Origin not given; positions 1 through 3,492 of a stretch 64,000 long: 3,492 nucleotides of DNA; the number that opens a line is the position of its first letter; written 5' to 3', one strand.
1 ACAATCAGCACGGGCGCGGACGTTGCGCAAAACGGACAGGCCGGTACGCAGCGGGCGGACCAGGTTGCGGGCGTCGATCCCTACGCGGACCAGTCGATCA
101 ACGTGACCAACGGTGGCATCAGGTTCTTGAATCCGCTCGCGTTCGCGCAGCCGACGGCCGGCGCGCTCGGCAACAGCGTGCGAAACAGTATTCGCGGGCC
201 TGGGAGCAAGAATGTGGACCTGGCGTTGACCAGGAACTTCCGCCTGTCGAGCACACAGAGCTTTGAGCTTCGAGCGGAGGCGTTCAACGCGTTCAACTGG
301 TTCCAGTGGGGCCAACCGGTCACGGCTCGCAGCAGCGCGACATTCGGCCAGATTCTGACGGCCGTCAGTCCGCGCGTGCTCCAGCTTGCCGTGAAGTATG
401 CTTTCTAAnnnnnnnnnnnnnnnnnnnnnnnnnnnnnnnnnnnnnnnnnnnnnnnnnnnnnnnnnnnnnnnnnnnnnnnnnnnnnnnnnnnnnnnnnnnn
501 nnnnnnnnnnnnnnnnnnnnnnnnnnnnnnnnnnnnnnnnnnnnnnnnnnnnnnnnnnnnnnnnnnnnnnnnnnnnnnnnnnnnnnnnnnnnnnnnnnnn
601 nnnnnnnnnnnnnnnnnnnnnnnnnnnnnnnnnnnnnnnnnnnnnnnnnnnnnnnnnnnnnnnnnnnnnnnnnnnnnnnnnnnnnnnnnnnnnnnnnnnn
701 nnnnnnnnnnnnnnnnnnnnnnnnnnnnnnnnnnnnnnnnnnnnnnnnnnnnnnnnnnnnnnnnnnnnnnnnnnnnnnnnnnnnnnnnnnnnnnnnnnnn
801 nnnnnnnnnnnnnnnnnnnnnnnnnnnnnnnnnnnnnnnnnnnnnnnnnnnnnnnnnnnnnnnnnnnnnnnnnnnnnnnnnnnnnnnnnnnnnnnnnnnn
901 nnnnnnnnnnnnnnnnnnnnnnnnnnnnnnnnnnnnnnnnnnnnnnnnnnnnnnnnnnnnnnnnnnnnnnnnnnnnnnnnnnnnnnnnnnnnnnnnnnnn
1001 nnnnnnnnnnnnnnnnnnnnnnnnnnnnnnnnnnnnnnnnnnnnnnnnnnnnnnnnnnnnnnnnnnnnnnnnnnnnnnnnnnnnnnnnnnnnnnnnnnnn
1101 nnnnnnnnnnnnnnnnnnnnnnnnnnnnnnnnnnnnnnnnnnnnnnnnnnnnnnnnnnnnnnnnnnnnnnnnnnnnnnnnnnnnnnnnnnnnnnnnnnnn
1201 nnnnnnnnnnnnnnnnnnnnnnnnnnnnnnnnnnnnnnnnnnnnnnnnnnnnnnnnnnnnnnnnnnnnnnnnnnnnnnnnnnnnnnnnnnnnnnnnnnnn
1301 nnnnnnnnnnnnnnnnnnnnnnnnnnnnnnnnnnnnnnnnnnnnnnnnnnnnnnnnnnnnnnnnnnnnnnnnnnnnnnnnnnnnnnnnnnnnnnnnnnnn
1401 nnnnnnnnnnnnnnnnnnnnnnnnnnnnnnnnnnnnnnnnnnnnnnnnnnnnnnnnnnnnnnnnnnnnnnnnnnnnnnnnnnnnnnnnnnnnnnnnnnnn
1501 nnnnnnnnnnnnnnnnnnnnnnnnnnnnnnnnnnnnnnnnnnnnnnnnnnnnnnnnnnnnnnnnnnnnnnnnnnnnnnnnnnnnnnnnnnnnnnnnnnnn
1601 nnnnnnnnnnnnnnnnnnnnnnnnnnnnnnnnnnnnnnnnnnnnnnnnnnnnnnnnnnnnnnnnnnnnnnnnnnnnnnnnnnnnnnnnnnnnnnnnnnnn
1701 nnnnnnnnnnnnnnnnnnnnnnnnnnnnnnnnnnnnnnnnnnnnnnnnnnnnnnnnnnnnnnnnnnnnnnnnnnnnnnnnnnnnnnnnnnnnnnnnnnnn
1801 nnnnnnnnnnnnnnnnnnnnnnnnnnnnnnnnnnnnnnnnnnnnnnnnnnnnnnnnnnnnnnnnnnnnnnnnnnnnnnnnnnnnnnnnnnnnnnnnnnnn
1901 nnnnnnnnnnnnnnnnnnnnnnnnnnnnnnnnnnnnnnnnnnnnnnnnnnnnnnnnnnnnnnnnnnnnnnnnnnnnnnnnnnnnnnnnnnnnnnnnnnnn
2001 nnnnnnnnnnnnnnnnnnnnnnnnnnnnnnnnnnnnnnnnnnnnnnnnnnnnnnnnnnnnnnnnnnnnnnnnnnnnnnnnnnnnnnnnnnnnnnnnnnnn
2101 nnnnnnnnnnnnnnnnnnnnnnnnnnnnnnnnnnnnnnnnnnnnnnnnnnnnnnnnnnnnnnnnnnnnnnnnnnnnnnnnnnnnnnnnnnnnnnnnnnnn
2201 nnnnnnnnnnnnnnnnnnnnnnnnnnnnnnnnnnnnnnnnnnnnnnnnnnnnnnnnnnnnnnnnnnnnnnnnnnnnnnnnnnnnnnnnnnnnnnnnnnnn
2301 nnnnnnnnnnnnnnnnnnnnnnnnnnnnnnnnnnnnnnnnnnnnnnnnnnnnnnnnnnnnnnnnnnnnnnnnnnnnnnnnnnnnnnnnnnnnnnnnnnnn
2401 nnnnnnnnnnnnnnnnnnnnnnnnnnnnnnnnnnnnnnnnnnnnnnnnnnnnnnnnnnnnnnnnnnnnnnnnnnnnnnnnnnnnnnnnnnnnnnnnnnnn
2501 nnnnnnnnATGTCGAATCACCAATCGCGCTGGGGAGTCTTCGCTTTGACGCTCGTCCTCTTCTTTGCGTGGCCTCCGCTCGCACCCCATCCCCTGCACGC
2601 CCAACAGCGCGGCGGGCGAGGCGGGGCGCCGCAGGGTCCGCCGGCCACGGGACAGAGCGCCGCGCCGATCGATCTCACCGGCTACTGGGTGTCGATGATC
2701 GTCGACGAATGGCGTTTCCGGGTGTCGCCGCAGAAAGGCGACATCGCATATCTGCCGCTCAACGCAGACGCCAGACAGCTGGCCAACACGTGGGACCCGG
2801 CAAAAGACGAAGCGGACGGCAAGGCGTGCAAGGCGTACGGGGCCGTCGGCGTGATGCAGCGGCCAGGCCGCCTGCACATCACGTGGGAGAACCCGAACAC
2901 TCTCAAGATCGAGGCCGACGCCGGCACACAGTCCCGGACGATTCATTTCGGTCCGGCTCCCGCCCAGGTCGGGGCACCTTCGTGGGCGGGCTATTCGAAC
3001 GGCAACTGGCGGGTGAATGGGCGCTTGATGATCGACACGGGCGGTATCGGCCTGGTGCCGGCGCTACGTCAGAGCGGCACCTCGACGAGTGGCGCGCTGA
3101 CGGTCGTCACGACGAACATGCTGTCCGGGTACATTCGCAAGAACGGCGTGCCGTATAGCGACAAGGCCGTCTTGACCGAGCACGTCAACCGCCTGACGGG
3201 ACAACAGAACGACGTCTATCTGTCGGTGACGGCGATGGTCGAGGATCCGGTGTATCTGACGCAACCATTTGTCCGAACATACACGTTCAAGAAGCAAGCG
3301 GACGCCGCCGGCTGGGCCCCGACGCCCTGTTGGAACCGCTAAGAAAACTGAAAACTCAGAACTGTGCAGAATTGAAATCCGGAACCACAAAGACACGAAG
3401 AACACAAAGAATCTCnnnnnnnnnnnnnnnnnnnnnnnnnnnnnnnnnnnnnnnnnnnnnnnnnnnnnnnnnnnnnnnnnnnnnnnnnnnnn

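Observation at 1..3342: TonB receptor followed by a three-gene exported module of unknown function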

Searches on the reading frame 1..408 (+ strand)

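Call 3: search_protein_families(library=pfam, proteins=[window:1-408:+], max_evalue=0.01)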
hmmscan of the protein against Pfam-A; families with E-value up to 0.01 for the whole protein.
window:1-408:+ (135 aa): 1 family
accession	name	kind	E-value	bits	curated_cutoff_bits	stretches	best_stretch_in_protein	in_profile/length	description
PF25183.1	OMP_b-brl_4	-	4.1e-30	105.3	30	1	1-128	714-838/838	Outer membrane beta barrel domain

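Call 4: search_protein_families(library=ncbifam, proteins=[window:1-408:+], max_evalue=0.01)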
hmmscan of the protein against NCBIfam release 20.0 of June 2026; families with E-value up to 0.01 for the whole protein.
window:1-408:+ (135 aa): 0 families

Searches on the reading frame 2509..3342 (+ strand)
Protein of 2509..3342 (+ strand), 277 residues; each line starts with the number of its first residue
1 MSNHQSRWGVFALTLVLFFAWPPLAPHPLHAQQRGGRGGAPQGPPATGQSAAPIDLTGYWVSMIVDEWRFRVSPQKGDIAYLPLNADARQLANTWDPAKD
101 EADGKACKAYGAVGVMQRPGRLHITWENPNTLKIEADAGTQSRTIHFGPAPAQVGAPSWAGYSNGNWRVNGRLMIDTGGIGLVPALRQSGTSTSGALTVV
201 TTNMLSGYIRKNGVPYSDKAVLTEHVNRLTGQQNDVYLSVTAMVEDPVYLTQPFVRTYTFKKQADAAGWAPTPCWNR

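Call 3: search_protein_families(library=pfam, proteins=[window:2509-3342:+], max_evalue=0.01)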
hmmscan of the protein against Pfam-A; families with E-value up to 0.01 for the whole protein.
window:2509-3342:+ (277 aa): 0 families

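Call 4: search_protein_families(library=ncbifam, proteins=[window:2509-3342:+], max_evalue=0.01)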
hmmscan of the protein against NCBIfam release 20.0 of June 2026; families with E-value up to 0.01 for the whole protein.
window:2509-3342:+ (277 aa): 0 families

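Call 6: find_homologous_proteins(query=window:2509-3342:+)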
Query window:2509-3342:+ (277 aa): 7997 proteins with E <= 0.001 among 8000 candidates; the best 120 are listed.
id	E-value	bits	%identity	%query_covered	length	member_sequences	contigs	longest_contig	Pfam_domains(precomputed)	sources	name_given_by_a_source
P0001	2.2e-149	515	84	97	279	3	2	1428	-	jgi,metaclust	metaclust:\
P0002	2.7e-149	514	81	97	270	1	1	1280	-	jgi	jgi:hypothetical protein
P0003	8.3e-145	500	84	84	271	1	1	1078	-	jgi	-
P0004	1.6e-144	499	80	96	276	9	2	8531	-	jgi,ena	-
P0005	3.0e-142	491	83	84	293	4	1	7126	-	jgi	jgi:hypothetical protein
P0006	7.4e-141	487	83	90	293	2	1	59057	-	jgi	jgi:hypothetical protein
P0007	2.9e-139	482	75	94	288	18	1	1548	-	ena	-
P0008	9.8e-139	480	82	90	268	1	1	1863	-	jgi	-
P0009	1.7e-137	476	84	87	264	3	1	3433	-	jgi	-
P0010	1.2e-135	470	81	90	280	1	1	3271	-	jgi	jgi:hypothetical protein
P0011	4.4e-135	468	81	87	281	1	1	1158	-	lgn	-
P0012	2.3e-133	462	80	90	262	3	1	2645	-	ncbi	-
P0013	1.5e-132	459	79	90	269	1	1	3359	-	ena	-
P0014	4.7e-131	455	78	88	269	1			-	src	-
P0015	3.1e-130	452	78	88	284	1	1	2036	-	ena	-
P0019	2.5e-127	442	80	82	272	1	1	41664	-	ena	-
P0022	3.4e-123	429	75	83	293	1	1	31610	-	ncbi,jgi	jgi:hypothetical protein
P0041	3.2e-115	403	70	90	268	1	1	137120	-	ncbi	-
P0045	3.2e-114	399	72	82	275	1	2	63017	-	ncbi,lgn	-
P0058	4.9e-112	392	66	96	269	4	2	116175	-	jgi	jgi:hypothetical protein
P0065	2.7e-111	390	69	89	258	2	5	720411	-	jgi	jgi:hypothetical protein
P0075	1.9e-110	387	68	84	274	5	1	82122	-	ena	-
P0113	7.5e-108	378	68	80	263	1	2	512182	-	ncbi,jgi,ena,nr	ncbi:MAG TPA: hypothetical protein VMH80_11005 [Bryobacteraceae bacterium]|nr:hypothetical protein [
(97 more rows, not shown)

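Call 23: find_encoding_contigs(protein=P0065, flank=10000, max_places=2)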
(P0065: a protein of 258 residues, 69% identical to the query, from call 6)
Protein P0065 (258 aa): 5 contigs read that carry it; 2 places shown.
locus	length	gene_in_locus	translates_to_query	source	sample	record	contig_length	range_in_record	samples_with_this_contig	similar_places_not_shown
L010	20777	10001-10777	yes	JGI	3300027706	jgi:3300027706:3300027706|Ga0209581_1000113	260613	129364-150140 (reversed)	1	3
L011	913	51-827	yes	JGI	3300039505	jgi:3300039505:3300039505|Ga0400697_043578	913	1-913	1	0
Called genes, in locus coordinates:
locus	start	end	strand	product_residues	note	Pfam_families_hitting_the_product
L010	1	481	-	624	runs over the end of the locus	PF13522:GATase_6, PF13537:GATase_7, PF01380:SIS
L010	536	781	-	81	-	PF02700:PurS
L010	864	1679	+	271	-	PF01177:Asp_Glu_race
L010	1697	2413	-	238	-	PF00205:TPP_enzyme_M (faint), PF02146:SIR2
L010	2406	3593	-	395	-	PF01075:Glyco_transf_9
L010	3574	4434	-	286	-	PF01048:PNP_UDP_1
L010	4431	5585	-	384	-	PF03308:MeaB, PF13191:AAA_16 (weak), PF13604:AAA_30 (weak), PF02492:cobW (weak), PF13555:AAA_29 (weak), PF00903:Glyoxalase, PF13468:Glyoxalase_3, PF13669:Glyoxalase_4, +1 more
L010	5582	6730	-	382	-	PF02771:Acyl-CoA_dh_N, PF02770:Acyl-CoA_dh_M, PF00441:Acyl-CoA_dh_1, PF22924:ACOX_C_alpha1 (faint), PF08028:Acyl-CoA_dh_2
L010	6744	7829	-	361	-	PF01408:GFO_IDH_MocA, PF19051:GFO_IDH_MocA_C2 (faint), PF02894:GFO_IDH_MocA_C (weak)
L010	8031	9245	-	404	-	PF05977:MFS_3, PF07690:MFS_1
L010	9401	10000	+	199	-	-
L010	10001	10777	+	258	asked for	-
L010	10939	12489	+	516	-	PF18998:Flg_new_2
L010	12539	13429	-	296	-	-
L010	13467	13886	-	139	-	PF19649:DUF6152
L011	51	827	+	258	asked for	-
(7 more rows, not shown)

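Call 24: find_encoding_contigs(protein=P0006, flank=8000, max_places=1)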
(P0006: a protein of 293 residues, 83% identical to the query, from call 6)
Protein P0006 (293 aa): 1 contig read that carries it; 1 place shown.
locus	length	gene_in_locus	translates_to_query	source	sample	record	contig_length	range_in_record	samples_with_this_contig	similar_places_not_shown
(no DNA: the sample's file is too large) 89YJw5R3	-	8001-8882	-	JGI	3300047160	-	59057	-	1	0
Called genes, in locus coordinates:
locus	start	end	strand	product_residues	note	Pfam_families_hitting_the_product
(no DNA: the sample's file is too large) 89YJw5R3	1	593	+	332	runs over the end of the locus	PF03320:FBPase_glpX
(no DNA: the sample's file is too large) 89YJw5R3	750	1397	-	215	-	PF13577:SnoaL_4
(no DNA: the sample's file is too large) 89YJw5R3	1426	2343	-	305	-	PF01557:FAA_hydrolase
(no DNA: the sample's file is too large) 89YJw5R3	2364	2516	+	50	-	-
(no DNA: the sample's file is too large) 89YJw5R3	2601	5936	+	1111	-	PF13620:CarboxypepD_reg, PF13715:CarbopepD_reg_2, PF25183:OMP_b-brl_4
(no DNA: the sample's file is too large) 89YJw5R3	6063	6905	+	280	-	-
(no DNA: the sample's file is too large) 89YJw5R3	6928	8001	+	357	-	PF00753:Lactamase_B (weak)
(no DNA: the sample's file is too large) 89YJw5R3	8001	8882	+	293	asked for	-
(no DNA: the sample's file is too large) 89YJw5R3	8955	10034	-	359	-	PF07883:Cupin_2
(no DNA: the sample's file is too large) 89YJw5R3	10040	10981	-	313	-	PF01557:FAA_hydrolase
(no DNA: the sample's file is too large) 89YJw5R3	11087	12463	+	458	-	PF01571:GCV_T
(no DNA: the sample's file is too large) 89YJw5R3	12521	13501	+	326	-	PF00106:adh_short, PF08659:KR, PF13561:adh_short_C2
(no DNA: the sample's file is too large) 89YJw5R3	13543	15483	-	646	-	PF01839:FG-GAP (faint), PF13517:FG-GAP_3, PF07593:UnbV_ASPIC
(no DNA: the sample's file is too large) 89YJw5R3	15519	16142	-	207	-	-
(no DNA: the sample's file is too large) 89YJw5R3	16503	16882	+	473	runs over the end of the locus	PF07995:GSDH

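Call 25: find_encoding_contigs(protein=P0113, flank=8000, max_places=1)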
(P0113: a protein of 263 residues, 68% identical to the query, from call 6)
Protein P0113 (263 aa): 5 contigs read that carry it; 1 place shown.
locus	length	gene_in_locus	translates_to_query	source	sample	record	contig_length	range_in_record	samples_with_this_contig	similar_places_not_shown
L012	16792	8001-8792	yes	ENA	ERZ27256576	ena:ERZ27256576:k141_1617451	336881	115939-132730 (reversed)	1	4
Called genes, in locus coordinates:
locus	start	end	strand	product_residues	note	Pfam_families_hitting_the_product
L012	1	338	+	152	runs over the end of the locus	PF07883:Cupin_2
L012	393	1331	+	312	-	-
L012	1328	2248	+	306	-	PF00753:Lactamase_B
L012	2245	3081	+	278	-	-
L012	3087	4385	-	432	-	PF17408:MCD_N, PF05292:MCD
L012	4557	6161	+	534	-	PF00135:COesterase, PF20434:BD-FAE, PF07859:Abhydrolase_3 (faint)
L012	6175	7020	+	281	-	-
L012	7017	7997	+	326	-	PF00753:Lactamase_B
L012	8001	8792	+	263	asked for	-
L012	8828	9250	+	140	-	PF00892:EamA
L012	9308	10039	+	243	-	-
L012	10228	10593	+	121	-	-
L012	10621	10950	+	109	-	PF01817:CM_2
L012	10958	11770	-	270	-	-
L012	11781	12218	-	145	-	PF19649:DUF6152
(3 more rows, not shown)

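Call 26: find_encoding_contigs(protein=P0041, flank=8000, max_places=1)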
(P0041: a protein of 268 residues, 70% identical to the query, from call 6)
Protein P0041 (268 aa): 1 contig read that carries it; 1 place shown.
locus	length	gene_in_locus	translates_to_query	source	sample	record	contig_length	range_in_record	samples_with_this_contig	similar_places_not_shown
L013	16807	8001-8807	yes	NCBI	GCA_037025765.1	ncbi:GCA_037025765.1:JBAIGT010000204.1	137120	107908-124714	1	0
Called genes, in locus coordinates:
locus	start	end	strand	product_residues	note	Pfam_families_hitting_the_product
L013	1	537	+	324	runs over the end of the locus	PF04909:Amidohydro_2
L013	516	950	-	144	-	-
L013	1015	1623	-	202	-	PF13577:SnoaL_4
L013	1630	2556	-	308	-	PF01557:FAA_hydrolase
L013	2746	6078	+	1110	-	PF13620:CarboxypepD_reg, PF13715:CarbopepD_reg_2 (weak), PF25183:OMP_b-brl_4, PF00593:TonB_dep_Rec_b-barrel (weak)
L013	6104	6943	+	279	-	-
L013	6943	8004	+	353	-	-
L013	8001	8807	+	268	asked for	-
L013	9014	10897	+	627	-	PF01011:PQQ, PF13360:PQQ_2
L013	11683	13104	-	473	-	-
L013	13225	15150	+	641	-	PF01011:PQQ, PF13360:PQQ_2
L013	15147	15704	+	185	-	PF28474:DUF8412, PF13376:OmdA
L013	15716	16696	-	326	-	PF07883:Cupin_2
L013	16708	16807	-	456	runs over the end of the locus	PF01571:GCV_T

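Call 75: search_protein_families(library=pfam, proteins=[L013:2746-6078:+], max_evalue=0.01)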
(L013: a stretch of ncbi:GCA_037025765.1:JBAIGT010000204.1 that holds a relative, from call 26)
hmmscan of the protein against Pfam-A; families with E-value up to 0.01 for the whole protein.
L013:2746-6078:+ (1110 aa): 6 families
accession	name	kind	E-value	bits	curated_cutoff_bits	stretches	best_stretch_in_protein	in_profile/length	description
PF25183.1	OMP_b-brl_4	-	1.9e-179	599.3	30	1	248-1103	1-838/838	Outer membrane beta barrel domain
PF13620.12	CarboxypepD_reg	-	2e-21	76.6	32.3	1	30-111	1-82/82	Carboxypeptidase regulatory-like domain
PF13715.12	CarbopepD_reg_2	-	1.4e-07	31.8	32.2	1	31-94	1-61/88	CarboxypepD_reg-like domain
PF00593.30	TonB_dep_Rec_b-barrel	-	9e-06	26.2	27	1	406-717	18-242/436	TonB dependent receptor-like, beta-barrel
PF02369.22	Big_1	-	7.6e-05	23.2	34.9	1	18-87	8-82/93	Bacterial Ig-like domain (group 1)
PF17210.9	SdrD_B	-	0.0019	18.8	29.7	1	41-86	22-67/112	SdrD B-like domain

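Call 79: find_encoding_contigs(protein=P0019, flank=7000, max_places=1)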
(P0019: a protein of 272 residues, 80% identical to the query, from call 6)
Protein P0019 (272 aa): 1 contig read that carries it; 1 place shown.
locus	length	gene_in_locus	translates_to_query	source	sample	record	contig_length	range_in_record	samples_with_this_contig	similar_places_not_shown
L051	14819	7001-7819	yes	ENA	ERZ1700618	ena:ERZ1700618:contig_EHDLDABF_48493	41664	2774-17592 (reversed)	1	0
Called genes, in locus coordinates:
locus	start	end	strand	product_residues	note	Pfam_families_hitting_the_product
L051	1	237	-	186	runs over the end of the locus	PF13577:SnoaL_4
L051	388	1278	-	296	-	PF01557:FAA_hydrolase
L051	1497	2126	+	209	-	PF13620:CarboxypepD_reg, PF13715:CarbopepD_reg_2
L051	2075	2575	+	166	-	PF25183:OMP_b-brl_4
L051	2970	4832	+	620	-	PF00593:TonB_dep_Rec_b-barrel, PF25183:OMP_b-brl_4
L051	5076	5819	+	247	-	-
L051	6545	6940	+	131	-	-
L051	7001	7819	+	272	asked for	-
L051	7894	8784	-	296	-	PF07883:Cupin_2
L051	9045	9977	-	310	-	PF01557:FAA_hydrolase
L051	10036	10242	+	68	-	-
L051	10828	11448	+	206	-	-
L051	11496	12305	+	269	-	PF00106:adh_short, PF08659:KR, PF13561:adh_short_C2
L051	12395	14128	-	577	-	PF01839:FG-GAP (faint), PF13517:FG-GAP_3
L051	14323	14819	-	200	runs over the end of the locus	-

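Call 80: find_encoding_contigs(protein=P0022, flank=7000, max_places=1)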
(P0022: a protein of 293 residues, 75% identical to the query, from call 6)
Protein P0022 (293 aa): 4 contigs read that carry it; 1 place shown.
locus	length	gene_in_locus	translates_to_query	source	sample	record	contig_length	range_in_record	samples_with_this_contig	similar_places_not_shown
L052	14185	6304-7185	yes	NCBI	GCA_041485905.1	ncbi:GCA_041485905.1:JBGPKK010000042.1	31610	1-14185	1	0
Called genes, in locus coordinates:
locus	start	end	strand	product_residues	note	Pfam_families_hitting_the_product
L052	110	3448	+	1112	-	PF13620:CarboxypepD_reg, PF13715:CarbopepD_reg_2 (faint), PF25183:OMP_b-brl_4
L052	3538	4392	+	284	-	-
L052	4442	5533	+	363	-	PF00753:Lactamase_B (weak)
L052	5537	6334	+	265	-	-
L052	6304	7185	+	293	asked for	-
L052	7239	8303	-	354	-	PF07883:Cupin_2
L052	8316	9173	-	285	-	PF01557:FAA_hydrolase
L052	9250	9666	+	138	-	PF02311:AraC_binding (weak), PF07883:Cupin_2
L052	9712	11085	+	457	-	PF01571:GCV_T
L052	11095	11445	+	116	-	-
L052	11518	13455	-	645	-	PF01839:FG-GAP (faint), PF13517:FG-GAP_3, PF07593:UnbV_ASPIC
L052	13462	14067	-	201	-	-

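Call 81: find_encoding_contigs(protein=P0045, flank=7000, max_places=1)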
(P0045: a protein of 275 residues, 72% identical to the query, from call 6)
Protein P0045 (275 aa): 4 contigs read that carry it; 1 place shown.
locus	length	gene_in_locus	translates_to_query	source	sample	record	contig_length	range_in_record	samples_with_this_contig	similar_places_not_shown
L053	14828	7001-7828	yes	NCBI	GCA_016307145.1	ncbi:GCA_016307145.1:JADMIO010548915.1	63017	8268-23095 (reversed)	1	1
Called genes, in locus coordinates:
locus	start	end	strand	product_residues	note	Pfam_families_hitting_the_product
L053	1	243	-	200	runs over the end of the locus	PF13577:SnoaL_4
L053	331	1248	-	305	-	PF01557:FAA_hydrolase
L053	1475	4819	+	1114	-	PF13620:CarboxypepD_reg, PF13715:CarbopepD_reg_2 (weak), PF25183:OMP_b-brl_4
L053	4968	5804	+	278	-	-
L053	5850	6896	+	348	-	PF00753:Lactamase_B (weak)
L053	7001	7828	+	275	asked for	-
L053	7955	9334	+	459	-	PF04055:Radical_SAM (weak)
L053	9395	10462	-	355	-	PF07883:Cupin_2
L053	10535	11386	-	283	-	PF01557:FAA_hydrolase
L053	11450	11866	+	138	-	PF02311:AraC_binding, PF07883:Cupin_2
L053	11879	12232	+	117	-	-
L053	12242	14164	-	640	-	PF01839:FG-GAP (faint), PF13517:FG-GAP_3, PF07593:UnbV_ASPIC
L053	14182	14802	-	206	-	PF00034:Cytochrom_C (faint), PF13442:Cytochrome_CBB3 (faint)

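Call 82: find_encoding_contigs(protein=P0058, flank=7000, max_places=1)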
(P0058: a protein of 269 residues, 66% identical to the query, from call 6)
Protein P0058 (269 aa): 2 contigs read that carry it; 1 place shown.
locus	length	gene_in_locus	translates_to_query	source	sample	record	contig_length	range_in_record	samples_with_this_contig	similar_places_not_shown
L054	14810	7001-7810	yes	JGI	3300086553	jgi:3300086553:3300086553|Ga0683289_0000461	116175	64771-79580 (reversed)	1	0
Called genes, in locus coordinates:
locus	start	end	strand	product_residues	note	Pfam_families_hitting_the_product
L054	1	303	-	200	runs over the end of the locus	PF13577:SnoaL_4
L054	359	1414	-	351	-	PF01557:FAA_hydrolase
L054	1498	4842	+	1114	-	PF13620:CarboxypepD_reg, PF13715:CarbopepD_reg_2, PF25183:OMP_b-brl_4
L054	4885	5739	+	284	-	-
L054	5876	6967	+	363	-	-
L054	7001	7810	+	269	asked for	-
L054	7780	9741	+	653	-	PF13360:PQQ_2 (weak), PF01011:PQQ, PF13360:PQQ_2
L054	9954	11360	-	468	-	-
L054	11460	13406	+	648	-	PF01011:PQQ, PF13360:PQQ_2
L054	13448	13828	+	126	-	-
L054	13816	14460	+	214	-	-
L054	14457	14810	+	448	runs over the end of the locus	-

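Call 83: find_encoding_contigs(protein=P0075, flank=7000, max_places=1)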
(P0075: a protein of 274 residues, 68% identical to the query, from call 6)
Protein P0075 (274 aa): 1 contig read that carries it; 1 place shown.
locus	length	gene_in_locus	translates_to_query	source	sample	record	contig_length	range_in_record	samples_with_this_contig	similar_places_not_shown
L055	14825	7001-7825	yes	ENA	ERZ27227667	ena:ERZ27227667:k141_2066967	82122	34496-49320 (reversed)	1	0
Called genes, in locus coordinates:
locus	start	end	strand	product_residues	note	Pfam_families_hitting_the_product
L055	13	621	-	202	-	PF13577:SnoaL_4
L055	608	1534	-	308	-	PF01557:FAA_hydrolase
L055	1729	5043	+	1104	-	PF13620:CarboxypepD_reg, PF13715:CarbopepD_reg_2 (weak), PF25183:OMP_b-brl_4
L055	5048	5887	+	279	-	-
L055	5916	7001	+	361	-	-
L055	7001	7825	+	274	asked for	-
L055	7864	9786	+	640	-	PF01011:PQQ, PF13360:PQQ_2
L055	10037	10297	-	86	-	-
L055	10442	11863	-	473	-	-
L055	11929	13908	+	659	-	PF01011:PQQ, PF13360:PQQ_2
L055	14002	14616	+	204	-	PF13489:Methyltransf_23 (weak), PF01209:Ubie_methyltran (weak), PF13847:Methyltransf_31, PF08241:Methyltransf_11, PF08242:Methyltransf_12, PF13649:Methyltransf_25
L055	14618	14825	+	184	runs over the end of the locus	PF28474:DUF8412, PF13376:OmdA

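Call 98: search_protein_families(library=ncbifam, proteins=[L013:2746-6078:+, L055:608-1534:-], max_evalue=0.01)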
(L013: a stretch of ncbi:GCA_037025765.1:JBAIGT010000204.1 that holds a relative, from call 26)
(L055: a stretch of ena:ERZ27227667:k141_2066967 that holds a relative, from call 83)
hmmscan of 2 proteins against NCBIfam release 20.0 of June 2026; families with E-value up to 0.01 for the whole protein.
L013:2746-6078:+ (1110 aa): 2 families
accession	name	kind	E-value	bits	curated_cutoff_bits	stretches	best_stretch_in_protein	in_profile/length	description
NF052345.1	S_layer_anammox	exception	1.8e-05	22.3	1400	1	25-126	1309-1407/1596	Kustd1514 family S-layer glycoprotein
TIGR04056.1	OMP_RagA_SusC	subfamily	0.0066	14.8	368.25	1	30-94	2-60/981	SusC/RagA family TonB-linked outer membrane protein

L055:608-1534:- (308 aa): 7 families
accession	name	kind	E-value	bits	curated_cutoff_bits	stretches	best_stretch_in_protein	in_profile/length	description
NF053535.1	DhyDRhmHlse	equivalog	4e-59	200.2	500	1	78-306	57-279/284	2,4-didehydro-3-deoxy-L-rhamnonate hydrolase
TIGR02303.1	HpaG-C-term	equivalog_domain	4.8e-50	170.3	276.4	1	79-306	31-243/245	4-hydroxyphenylacetate degradation bifunctional isomerase/decarboxylase, C-terminal subunit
NF011750.0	PRK15203.1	equivalog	2.4e-39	135.3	811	1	90-306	220-423/429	4-hydroxyphenylacetate degradation bifunctional isomerase/decarboxylase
NF009399.0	PRK12764.1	equivalog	4.8e-36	124.8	444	1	80-298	9-212/501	fumarylacetoacetate hydrolase family protein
NF007967.0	PRK10691.1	equivalog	6.7e-34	117.1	201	1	89-277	13-198/219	fumarylacetoacetate hydrolase family protein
TIGR02305.1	HpaG-N-term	equivalog_domain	2.4e-33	115.4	228.65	1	96-305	4-205/205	4-hydroxyphenylacetate degradation bifunctional isomerase/decarboxylase, N-terminal subunit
TIGR01266.1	fum_ac_acetase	equivalog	3.1e-08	32.9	375.3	1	147-220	194-271/420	fumarylacetoacetase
